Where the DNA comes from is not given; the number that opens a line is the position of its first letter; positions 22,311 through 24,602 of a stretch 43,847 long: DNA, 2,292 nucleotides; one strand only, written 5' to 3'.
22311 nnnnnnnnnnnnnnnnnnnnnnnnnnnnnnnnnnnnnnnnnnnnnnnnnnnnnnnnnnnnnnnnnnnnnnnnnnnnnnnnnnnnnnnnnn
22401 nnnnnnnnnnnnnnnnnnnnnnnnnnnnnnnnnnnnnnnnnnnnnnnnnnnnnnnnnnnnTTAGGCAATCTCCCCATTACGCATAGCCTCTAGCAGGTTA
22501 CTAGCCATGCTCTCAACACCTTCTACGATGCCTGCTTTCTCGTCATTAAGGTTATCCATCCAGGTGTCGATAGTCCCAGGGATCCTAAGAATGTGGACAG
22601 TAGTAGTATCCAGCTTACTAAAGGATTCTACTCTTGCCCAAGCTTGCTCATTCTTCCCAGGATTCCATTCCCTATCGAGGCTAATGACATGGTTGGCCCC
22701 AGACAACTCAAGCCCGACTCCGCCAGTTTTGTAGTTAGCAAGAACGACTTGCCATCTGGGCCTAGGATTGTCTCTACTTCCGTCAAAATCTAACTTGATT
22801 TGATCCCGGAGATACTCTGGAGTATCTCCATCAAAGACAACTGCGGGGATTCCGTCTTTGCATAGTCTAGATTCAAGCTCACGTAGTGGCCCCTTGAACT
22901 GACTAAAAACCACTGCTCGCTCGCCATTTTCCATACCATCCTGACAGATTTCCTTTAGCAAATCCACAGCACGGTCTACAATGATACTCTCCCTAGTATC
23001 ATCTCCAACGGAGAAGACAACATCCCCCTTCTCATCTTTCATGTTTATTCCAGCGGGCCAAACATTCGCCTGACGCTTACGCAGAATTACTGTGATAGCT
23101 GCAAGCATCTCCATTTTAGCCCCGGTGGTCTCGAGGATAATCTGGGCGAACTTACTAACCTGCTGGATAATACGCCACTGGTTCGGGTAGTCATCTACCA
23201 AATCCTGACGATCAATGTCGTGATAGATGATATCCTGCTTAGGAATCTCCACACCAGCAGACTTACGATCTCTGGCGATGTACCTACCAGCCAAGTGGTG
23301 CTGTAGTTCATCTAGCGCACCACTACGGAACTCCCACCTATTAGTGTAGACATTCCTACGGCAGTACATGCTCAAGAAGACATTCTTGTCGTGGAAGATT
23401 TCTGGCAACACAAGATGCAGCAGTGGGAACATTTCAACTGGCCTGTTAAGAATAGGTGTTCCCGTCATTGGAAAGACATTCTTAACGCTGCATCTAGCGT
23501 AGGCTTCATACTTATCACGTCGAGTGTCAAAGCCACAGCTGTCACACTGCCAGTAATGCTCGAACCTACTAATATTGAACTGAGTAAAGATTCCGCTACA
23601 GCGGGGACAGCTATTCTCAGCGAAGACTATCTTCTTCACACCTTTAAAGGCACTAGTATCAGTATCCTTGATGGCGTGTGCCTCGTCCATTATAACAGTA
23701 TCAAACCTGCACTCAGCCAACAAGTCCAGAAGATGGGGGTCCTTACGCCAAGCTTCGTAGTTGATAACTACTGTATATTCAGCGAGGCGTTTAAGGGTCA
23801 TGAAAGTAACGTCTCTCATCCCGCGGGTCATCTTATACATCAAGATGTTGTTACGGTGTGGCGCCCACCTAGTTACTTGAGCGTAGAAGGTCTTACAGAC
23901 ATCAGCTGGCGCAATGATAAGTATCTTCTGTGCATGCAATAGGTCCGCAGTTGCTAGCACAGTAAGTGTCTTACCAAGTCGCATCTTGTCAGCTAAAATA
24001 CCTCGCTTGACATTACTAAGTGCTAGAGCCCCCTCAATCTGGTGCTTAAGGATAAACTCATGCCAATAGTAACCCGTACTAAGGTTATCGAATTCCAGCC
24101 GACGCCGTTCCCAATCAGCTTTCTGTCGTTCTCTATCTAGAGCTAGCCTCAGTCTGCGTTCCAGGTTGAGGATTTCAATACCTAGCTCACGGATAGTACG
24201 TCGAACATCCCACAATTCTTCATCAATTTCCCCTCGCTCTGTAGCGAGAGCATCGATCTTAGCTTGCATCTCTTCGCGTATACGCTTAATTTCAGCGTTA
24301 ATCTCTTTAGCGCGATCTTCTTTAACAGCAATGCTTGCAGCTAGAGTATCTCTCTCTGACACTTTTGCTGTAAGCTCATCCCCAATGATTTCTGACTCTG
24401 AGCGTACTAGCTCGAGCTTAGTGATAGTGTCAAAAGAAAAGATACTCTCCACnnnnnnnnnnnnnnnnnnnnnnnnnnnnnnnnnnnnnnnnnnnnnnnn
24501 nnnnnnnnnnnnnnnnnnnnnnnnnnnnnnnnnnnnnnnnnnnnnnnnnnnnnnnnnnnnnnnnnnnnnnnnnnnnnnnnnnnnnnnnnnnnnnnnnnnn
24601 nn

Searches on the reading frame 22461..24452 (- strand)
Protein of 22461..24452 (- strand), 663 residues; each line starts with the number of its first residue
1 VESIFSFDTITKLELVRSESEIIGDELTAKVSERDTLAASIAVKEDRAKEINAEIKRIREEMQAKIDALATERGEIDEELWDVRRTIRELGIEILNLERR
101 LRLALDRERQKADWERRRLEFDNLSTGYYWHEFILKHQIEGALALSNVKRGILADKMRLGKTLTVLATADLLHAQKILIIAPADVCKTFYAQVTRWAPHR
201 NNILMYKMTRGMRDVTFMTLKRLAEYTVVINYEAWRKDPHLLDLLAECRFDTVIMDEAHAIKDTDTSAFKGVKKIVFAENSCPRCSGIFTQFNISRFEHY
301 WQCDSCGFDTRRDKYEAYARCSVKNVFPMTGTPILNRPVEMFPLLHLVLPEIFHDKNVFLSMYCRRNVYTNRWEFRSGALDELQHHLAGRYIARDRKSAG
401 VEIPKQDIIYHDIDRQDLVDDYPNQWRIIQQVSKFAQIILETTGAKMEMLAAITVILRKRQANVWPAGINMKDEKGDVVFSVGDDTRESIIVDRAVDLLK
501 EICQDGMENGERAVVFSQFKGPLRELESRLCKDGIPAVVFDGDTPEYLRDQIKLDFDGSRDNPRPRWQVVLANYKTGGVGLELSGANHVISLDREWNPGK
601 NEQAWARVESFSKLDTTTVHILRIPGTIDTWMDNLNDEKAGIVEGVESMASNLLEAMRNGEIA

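Call 11: search_protein_families(library=pfam, proteins=[window:22461-24452:-], max_evalue=0.001)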
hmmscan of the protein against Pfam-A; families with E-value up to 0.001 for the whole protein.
window:22461-24452:- (663 aa): 4 families
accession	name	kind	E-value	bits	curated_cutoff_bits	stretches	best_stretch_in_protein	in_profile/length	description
PF00176.29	SNF2-rel_dom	-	3.3e-22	79.3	24.9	2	147-275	16-151/290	SNF2-related domain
PF00271.37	Helicase_C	-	9.5e-11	42.4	23.5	1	498-608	5-106/110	Helicase conserved C-terminal domain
PF04851.21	ResIII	-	3e-05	24.4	22.5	1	149-270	24-144/164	Type III restriction enzyme, res subunit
PF12760.12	Zn_ribbon_IS1595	-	4.5e-05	23.8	25.4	1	264-307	2-44/46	Transposase zinc-ribbon domain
